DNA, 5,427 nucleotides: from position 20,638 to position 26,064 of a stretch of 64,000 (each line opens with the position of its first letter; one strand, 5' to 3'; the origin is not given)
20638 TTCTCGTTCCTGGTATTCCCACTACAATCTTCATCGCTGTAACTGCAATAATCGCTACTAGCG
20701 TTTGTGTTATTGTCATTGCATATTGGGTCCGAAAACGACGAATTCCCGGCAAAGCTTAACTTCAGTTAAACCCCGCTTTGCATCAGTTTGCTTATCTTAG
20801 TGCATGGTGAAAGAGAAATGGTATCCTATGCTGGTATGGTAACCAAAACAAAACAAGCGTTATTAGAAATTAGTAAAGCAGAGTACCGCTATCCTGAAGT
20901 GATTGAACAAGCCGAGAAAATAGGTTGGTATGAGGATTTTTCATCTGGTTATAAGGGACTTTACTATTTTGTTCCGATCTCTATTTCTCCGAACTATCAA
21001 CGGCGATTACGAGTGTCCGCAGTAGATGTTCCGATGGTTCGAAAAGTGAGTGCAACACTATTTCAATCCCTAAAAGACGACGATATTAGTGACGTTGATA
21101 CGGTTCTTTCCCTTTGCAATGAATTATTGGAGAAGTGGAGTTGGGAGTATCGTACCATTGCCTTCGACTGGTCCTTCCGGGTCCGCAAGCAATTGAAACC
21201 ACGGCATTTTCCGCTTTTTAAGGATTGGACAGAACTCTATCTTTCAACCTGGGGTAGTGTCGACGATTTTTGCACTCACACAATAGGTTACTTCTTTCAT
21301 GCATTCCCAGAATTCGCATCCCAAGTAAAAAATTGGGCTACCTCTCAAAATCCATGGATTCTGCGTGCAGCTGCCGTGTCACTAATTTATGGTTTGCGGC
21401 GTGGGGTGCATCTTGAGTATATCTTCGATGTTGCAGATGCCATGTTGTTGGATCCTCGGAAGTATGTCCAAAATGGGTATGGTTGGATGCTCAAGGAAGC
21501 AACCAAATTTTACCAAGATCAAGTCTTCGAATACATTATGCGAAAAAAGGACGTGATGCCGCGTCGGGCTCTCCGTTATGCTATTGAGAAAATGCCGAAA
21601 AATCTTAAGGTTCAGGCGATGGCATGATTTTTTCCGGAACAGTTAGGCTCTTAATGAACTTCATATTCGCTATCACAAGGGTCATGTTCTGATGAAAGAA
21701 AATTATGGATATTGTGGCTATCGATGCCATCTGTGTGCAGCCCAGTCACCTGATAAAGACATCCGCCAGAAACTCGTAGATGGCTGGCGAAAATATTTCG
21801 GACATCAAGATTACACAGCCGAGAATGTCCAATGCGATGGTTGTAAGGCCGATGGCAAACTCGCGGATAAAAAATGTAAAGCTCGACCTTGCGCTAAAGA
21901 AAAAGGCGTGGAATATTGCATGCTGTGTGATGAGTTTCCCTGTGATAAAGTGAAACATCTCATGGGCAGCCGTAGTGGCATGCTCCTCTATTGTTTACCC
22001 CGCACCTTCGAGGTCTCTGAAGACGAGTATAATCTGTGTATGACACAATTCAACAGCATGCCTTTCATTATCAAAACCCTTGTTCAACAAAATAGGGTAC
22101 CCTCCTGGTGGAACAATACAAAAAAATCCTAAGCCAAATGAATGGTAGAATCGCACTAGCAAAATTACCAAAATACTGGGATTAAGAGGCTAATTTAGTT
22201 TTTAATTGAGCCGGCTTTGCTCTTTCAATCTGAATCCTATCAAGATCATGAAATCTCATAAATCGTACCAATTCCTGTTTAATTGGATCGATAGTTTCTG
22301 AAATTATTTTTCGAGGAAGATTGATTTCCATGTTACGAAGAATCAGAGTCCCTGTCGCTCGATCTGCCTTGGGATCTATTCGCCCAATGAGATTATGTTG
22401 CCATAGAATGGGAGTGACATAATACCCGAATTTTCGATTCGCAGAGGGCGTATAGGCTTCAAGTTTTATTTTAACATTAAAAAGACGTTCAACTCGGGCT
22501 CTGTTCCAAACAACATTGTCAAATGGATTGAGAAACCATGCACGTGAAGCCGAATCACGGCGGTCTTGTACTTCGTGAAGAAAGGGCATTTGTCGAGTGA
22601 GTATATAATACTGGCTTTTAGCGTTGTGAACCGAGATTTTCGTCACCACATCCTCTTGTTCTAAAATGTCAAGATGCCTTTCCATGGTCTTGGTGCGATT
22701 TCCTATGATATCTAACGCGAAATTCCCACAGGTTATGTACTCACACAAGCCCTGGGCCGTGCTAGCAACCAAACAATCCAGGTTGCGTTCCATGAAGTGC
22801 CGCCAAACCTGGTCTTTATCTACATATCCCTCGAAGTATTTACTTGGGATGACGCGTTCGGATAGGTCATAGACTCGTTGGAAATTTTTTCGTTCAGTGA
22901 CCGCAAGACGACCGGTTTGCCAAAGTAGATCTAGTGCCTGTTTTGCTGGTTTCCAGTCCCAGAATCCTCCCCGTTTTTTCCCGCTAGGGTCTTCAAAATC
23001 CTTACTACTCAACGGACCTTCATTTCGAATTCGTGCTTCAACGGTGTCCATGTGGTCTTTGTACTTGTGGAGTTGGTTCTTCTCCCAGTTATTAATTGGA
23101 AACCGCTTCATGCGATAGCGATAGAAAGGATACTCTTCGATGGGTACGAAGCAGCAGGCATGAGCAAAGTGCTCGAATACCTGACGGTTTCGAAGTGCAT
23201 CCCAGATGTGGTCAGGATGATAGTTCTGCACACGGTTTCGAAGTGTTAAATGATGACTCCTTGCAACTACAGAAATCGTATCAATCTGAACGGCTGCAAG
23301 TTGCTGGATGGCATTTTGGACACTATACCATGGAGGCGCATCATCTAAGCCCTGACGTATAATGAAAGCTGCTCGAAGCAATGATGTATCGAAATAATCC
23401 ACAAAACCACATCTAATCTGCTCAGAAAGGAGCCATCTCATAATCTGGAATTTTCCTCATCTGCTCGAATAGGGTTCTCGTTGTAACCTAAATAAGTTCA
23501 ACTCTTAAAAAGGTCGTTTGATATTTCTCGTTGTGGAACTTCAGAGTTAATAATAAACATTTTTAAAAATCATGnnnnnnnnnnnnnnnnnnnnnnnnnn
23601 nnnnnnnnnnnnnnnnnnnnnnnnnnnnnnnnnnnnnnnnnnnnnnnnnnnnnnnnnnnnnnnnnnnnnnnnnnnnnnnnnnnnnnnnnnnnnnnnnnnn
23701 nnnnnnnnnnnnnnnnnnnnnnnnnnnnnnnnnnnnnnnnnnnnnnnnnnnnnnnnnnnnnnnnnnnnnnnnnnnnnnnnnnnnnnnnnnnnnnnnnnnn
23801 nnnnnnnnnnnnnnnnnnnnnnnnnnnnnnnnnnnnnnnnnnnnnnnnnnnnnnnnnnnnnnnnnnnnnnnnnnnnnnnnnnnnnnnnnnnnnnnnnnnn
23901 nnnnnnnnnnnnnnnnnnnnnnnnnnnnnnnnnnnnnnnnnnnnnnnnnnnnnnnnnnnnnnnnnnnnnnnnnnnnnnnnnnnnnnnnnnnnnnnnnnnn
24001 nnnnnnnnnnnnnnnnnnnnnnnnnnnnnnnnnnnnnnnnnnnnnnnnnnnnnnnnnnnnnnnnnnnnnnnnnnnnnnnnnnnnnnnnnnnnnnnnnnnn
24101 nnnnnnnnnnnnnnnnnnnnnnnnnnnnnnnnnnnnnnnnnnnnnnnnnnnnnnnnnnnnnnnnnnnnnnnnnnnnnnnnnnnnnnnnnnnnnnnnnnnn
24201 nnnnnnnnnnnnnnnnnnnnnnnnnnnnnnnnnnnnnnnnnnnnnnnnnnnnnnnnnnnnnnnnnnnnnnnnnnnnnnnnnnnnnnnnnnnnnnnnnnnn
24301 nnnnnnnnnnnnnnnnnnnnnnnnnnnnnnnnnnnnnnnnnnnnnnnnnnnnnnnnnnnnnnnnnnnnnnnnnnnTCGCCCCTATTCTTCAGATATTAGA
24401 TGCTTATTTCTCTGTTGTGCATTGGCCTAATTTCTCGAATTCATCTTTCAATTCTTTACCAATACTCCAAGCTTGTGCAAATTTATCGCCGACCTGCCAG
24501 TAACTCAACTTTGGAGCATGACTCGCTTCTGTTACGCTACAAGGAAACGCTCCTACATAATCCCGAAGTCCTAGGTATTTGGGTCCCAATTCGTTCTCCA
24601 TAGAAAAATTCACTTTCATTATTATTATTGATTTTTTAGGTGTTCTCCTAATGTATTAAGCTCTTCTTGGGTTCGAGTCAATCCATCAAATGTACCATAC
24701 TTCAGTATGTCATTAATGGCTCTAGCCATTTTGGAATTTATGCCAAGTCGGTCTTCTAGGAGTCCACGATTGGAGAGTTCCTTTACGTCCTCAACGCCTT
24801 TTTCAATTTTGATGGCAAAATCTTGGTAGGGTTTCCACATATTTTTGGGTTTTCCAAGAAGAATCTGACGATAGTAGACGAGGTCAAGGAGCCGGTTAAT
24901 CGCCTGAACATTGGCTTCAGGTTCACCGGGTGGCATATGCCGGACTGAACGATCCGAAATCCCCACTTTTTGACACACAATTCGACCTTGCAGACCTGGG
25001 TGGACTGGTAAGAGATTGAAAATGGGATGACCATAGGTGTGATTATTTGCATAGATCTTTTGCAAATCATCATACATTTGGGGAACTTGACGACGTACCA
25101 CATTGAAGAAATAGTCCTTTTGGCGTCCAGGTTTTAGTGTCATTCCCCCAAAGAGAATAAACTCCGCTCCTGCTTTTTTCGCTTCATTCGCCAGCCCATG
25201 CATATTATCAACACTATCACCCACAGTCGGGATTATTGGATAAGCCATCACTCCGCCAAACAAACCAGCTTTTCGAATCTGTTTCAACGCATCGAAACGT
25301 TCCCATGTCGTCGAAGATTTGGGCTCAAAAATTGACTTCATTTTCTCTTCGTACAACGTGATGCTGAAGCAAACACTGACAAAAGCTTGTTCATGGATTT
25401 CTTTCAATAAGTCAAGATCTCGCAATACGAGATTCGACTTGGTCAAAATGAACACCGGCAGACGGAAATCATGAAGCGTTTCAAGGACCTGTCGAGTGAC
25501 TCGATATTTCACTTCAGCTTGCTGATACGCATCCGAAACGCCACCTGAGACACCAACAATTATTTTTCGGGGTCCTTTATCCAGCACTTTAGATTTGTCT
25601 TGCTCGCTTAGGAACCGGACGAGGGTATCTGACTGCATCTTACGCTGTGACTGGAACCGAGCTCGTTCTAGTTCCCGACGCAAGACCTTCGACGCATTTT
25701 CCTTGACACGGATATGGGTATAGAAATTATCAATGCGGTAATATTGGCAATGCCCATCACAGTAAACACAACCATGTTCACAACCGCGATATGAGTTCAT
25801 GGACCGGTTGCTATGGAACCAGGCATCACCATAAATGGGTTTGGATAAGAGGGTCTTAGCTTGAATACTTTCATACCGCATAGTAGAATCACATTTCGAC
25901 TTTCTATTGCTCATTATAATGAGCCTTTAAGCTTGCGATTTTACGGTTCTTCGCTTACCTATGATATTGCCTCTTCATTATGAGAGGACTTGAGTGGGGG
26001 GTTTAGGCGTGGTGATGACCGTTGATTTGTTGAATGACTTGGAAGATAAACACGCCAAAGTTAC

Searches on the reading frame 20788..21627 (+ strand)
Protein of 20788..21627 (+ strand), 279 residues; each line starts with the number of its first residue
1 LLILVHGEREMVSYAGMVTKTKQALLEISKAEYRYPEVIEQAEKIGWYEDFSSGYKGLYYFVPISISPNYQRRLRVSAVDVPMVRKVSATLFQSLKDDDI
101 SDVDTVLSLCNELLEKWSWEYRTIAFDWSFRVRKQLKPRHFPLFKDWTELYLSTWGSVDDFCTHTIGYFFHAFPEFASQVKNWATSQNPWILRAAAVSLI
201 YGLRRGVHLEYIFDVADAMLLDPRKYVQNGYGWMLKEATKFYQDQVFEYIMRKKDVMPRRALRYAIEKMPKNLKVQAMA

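Call 30: search_protein_families(library=pfam, proteins=[window:20788-21627:+], max_evalue=0.0001)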
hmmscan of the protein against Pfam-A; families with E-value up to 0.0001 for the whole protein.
window:20788-21627:+ (279 aa): 1 family
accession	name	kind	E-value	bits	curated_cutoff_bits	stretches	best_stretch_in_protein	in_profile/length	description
PF08713.17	DNA_alkylation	-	3e-39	135.3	21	1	75-269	26-213/213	DNA alkylation repair enzyme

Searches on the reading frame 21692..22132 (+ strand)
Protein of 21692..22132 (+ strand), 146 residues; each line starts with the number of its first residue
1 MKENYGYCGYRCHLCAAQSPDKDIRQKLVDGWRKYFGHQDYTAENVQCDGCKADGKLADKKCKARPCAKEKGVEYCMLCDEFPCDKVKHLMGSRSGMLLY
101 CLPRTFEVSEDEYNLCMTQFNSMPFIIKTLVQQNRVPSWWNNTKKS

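Call 30: search_protein_families(library=pfam, proteins=[window:21692-22132:+], max_evalue=0.0001)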
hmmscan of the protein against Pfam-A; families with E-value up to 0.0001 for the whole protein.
window:21692-22132:+ (146 aa): 1 family
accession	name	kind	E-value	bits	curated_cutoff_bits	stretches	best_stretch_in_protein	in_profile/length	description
PF12675.12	DUF3795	-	8.4e-15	55.5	22.6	1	6-88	3-82/83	Protein of unknown function (DUF3795)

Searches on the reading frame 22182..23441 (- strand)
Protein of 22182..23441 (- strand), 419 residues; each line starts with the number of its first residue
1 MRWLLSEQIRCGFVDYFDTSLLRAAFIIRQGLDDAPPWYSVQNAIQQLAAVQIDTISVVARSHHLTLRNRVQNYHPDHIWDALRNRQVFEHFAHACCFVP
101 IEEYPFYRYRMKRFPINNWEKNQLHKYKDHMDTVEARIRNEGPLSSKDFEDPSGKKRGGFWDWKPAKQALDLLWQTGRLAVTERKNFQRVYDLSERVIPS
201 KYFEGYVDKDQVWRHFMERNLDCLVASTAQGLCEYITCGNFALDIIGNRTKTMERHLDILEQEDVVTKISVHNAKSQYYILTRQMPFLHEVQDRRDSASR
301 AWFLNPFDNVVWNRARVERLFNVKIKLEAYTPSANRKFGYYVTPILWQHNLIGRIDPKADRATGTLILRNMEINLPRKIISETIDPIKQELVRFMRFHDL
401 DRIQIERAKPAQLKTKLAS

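Call 30: search_protein_families(library=pfam, proteins=[window:22182-23441:-], max_evalue=0.0001)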
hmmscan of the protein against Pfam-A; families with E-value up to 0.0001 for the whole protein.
window:22182-23441:- (419 aa): 1 family
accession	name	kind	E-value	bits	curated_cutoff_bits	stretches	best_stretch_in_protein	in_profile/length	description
PF06224.18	AlkZ-like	-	7.7e-53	180.7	25.9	1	45-397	1-329/329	DNA glycosylase AlkZ-like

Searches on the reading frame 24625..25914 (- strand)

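Call 29: search_protein_families(library=pfam, proteins=[window:24625-25914:-], max_evalue=0.0001)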
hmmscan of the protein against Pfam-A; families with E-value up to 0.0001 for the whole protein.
window:24625-25914:- (429 aa): 1 family
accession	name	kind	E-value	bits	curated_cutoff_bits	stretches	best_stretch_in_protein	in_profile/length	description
PF04055.27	Radical_SAM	-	1.6e-08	35.4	29.5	1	39-234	1-157/166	Radical SAM superfamily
